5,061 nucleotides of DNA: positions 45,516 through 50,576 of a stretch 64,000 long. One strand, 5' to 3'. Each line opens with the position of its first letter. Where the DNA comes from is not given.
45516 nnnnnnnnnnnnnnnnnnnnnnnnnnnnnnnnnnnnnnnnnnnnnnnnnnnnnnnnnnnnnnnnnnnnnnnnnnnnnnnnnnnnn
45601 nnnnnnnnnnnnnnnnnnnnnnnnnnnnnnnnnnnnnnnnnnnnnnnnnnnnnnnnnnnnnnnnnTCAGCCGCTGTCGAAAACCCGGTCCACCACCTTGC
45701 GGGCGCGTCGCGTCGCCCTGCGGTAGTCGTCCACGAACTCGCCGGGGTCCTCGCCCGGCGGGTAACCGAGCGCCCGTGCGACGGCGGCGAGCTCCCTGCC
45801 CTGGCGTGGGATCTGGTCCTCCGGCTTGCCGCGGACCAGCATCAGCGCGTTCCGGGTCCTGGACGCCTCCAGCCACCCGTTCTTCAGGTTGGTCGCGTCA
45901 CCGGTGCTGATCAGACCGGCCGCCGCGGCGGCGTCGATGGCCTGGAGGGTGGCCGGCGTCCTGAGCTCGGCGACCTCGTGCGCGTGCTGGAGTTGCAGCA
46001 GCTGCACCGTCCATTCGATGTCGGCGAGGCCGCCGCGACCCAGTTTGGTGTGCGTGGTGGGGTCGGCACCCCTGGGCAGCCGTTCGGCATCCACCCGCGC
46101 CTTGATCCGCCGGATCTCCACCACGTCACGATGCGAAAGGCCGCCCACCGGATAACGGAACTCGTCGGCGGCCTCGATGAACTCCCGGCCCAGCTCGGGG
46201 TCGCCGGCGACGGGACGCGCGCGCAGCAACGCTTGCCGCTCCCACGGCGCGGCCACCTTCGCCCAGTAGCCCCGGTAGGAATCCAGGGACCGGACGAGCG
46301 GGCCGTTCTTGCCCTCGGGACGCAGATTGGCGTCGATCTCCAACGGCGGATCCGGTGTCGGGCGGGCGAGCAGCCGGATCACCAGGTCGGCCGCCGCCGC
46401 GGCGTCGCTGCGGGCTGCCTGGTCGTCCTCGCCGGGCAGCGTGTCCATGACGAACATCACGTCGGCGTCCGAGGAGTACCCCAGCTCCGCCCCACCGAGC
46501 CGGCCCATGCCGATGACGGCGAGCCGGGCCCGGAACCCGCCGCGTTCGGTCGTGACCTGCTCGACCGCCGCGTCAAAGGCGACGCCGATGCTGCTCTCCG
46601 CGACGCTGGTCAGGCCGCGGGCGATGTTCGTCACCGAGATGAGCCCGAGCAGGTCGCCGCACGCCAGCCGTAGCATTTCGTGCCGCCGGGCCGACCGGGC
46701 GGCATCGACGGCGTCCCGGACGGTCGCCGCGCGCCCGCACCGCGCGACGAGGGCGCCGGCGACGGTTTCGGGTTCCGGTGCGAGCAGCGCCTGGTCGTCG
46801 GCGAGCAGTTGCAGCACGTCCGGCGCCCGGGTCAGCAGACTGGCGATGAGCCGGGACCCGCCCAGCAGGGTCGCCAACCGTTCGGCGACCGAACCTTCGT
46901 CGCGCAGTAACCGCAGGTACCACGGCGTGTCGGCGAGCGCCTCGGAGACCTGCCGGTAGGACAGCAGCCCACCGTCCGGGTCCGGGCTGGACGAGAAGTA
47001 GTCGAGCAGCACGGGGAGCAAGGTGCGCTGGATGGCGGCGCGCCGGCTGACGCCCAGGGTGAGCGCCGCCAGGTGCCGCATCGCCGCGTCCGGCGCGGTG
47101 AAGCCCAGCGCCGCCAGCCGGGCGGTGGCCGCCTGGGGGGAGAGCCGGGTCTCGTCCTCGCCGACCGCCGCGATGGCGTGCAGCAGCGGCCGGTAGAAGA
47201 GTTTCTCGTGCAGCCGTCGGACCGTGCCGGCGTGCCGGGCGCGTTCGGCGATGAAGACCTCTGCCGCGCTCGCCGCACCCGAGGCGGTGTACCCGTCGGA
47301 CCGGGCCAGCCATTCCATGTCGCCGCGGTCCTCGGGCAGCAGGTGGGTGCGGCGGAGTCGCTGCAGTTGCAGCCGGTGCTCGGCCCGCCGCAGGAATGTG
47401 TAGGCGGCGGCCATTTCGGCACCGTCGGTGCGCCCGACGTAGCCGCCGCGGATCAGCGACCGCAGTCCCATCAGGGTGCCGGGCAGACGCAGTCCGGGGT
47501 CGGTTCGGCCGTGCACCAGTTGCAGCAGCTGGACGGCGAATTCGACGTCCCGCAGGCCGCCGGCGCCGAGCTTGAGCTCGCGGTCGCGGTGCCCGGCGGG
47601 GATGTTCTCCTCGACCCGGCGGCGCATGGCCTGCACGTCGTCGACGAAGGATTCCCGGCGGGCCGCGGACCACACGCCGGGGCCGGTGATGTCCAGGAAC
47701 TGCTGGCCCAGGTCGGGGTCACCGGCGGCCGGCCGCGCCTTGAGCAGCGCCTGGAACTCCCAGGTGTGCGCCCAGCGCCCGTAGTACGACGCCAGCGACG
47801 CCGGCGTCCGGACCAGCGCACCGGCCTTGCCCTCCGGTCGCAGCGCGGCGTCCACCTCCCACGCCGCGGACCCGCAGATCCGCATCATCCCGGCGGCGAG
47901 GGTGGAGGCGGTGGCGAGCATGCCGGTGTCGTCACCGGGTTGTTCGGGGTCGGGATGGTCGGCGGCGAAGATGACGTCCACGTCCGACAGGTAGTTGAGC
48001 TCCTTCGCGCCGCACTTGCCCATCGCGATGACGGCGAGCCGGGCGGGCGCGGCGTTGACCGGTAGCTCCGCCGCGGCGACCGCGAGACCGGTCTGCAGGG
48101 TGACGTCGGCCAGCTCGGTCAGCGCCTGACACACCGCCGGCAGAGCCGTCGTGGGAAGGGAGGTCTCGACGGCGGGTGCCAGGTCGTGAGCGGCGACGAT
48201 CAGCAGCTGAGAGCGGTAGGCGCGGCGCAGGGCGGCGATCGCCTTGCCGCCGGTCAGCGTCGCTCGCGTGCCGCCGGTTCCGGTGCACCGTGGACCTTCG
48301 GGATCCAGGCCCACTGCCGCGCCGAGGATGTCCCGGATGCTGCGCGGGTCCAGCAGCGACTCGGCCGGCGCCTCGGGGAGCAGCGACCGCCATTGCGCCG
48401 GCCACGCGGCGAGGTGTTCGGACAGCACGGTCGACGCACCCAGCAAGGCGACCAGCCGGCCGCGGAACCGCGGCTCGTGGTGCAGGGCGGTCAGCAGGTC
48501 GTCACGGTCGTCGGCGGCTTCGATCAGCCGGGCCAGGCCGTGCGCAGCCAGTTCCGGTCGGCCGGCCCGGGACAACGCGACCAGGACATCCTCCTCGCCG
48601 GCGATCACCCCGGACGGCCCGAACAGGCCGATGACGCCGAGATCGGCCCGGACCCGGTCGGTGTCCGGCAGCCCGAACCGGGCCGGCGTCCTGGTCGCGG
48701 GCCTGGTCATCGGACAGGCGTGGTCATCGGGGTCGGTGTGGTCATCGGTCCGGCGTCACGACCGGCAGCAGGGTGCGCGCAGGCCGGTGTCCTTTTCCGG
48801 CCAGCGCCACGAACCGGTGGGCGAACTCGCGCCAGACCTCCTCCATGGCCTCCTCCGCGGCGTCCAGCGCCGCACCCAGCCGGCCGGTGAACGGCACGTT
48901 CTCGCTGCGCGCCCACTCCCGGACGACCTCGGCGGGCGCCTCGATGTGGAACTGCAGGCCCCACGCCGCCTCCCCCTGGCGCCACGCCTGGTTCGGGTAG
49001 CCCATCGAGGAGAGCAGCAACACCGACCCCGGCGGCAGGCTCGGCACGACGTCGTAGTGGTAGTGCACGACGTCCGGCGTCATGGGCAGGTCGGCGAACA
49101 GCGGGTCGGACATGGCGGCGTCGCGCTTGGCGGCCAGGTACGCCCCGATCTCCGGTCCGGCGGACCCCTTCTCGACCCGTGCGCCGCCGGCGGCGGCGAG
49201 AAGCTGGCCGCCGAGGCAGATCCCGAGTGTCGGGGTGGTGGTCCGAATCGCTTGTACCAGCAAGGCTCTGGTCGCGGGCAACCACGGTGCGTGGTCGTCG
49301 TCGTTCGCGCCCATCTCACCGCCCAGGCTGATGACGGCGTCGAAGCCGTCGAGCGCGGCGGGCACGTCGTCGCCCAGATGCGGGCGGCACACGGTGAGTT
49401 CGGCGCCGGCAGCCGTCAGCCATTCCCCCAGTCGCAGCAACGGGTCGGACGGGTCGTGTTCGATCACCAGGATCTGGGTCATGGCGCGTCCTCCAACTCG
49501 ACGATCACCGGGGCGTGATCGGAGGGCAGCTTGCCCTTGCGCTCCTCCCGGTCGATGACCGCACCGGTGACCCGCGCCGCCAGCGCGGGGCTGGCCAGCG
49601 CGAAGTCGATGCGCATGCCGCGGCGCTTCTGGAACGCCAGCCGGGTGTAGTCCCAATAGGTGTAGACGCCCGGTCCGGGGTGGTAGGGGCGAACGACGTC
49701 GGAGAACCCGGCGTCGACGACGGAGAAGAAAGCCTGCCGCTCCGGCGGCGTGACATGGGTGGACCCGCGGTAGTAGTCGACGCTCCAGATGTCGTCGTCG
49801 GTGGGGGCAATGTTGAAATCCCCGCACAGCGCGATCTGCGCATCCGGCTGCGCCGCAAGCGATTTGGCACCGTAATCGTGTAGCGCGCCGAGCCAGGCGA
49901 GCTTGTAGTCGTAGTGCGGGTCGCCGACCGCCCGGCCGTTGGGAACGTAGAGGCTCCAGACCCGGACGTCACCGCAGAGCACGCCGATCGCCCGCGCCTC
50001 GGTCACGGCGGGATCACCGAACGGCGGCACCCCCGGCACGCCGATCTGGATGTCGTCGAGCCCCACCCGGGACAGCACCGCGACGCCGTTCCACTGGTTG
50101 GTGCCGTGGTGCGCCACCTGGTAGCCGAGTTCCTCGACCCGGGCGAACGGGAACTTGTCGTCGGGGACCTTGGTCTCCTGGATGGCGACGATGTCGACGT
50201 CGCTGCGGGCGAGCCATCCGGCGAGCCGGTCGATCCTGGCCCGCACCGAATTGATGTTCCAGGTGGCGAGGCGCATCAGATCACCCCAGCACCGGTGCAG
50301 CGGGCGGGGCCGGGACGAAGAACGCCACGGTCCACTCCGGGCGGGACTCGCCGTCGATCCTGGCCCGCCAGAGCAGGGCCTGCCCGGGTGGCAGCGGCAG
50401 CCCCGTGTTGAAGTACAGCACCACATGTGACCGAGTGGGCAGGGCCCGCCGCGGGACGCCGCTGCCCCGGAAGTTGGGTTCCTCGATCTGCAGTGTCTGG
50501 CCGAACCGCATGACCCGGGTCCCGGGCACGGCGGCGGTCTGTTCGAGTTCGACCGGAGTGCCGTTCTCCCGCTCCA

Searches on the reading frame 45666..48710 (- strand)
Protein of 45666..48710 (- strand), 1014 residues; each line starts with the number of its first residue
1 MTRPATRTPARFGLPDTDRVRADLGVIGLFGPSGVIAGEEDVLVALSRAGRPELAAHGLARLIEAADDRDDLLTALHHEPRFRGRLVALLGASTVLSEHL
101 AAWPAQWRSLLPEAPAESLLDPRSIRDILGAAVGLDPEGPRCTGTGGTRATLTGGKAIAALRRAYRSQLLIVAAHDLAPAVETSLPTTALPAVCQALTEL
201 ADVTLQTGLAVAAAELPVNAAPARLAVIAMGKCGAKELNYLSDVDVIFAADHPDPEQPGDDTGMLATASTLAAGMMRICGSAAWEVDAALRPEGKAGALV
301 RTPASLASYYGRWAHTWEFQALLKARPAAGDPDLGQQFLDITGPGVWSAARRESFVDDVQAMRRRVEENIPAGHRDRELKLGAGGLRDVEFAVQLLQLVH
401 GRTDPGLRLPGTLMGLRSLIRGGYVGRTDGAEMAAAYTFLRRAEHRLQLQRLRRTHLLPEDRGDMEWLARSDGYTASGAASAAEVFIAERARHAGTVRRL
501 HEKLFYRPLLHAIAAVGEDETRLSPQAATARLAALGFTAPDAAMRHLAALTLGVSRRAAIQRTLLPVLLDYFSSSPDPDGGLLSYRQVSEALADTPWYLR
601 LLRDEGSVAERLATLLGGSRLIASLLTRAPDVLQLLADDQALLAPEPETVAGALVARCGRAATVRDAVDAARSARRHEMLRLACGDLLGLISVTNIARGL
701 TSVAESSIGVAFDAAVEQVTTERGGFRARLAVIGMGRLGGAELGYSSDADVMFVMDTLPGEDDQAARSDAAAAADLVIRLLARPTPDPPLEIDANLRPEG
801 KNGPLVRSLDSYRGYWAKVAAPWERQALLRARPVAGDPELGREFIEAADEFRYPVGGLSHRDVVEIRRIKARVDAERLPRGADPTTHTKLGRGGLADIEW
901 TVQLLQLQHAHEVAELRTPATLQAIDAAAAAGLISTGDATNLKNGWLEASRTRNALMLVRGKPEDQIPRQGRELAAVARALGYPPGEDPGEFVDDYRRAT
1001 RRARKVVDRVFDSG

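Call 73: search_protein_families(library=pfam, proteins=[window:45666-48710:-], max_evalue=0.00001)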
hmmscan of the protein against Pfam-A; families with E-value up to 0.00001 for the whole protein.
window:45666-48710:- (1014 aa): 2 families
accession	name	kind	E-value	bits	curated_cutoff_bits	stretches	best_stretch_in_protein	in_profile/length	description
PF03710.21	GlnE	-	1.3e-90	303.6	24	2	610-845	2-250/252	Glutamate-ammonia ligase adenylyltransferase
PF08335.16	GlnD_UR_UTase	-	2.1e-48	164.4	21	2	361-505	2-141/141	GlnD PII-uridylyltransferase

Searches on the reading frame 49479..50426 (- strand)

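Call 73: search_protein_families(library=pfam, proteins=[window:49479-50426:-], max_evalue=0.00001)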
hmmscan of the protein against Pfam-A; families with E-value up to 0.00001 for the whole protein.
window:49479-50426:- (315 aa): 1 family
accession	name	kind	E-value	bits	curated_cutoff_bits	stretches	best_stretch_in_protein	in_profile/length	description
PF03372.29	Exo_endo_phos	-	9.3e-29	101.1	24.5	1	54-304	1-225/225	Endonuclease/Exonuclease/phosphatase family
